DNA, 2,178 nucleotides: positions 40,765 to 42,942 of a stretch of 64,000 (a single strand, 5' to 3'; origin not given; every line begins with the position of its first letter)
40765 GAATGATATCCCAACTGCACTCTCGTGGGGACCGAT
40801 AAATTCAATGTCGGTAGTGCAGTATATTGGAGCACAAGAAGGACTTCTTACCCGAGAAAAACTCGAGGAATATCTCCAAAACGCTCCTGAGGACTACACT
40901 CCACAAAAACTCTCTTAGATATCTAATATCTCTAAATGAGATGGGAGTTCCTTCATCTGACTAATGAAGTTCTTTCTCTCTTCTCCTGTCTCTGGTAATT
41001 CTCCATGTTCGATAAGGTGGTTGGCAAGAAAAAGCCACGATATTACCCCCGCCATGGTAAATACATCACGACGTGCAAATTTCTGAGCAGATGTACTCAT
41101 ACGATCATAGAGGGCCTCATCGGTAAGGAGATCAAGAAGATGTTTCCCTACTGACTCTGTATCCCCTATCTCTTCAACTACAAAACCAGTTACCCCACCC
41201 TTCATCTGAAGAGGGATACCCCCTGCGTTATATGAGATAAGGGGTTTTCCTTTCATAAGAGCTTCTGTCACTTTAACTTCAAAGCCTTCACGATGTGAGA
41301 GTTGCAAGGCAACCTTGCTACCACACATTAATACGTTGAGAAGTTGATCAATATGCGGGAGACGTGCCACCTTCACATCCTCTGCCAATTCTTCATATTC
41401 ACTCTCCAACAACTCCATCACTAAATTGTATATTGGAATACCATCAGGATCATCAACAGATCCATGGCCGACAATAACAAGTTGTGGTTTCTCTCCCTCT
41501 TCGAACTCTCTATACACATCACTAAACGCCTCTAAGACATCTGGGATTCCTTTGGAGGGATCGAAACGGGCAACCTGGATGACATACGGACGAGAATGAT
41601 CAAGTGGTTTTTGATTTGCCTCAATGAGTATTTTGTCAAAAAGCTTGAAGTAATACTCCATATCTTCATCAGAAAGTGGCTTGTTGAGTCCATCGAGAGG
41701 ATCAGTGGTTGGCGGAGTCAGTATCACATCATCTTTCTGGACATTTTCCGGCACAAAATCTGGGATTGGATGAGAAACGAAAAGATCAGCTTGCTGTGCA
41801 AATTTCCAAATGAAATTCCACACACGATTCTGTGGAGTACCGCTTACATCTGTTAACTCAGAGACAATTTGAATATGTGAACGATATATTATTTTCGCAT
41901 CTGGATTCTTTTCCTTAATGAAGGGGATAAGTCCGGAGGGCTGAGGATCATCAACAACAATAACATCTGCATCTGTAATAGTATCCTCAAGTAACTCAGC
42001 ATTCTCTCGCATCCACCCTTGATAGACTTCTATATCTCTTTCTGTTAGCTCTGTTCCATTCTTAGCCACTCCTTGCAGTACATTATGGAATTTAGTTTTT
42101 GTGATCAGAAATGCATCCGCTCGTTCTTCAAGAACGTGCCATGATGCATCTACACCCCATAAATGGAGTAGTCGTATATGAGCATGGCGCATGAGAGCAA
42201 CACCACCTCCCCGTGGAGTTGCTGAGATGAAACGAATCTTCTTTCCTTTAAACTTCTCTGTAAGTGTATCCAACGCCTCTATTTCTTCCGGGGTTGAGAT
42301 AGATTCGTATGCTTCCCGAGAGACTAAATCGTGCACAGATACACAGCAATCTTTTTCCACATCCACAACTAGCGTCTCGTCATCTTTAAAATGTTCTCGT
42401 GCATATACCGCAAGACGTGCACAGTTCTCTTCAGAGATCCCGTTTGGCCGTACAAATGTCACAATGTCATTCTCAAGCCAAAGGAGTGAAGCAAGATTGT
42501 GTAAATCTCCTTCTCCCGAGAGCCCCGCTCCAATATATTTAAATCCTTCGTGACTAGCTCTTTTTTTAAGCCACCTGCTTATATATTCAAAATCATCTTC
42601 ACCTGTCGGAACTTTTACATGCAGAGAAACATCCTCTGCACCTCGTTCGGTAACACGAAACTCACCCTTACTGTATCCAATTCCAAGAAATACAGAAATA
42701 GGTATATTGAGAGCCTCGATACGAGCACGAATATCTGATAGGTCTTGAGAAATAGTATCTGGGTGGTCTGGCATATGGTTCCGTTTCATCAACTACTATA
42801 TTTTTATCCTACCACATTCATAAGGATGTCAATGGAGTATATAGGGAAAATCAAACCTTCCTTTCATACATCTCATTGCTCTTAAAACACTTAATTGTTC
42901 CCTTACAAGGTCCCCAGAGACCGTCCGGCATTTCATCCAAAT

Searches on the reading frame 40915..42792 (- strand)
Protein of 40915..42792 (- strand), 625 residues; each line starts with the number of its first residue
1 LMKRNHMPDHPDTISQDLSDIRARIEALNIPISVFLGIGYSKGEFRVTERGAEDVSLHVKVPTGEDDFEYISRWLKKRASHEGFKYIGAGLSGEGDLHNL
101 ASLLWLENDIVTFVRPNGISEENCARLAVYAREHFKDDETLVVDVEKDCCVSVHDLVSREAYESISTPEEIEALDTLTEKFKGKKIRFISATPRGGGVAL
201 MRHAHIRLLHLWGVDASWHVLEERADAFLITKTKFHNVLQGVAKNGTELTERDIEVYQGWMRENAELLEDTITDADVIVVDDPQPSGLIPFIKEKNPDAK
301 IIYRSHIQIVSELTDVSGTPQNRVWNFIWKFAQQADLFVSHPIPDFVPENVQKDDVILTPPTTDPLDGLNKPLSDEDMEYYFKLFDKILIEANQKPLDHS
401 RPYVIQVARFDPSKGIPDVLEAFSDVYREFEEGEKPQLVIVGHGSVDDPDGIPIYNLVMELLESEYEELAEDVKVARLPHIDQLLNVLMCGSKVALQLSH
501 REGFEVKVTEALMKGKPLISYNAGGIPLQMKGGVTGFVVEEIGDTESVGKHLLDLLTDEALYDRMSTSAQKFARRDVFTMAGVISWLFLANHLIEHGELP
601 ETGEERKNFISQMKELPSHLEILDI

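Call 7: search_protein_families(library=pfam, proteins=[window:40915-42792:-], max_evalue=0.001)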
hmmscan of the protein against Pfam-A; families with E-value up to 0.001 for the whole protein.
window:40915-42792:- (625 aa): 5 families
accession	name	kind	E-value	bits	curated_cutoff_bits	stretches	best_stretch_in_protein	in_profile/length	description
PF21269.3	TreT_GT1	-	1.3e-37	129.2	27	1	189-347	2-143/144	Trehalose synthase, N-terminal domain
PF00534.26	Glycos_transf_1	-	1.5e-20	73.9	26.4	1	393-571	7-171/172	Glycosyl transferases group 1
PF13692.12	Glyco_trans_1_4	-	1.6e-14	54.8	27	1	402-558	2-142/142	Glycosyl transferases group 1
PF22059.2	GumK_N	-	2.1e-05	25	27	1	248-304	87-140/171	Glucuronosyltransferase GumK, N-terminal domain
PF20706.3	GT4-conflict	-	3.1e-05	23.6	26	1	392-526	188-316/385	Family 4 Glycosyltransferase in conflict systems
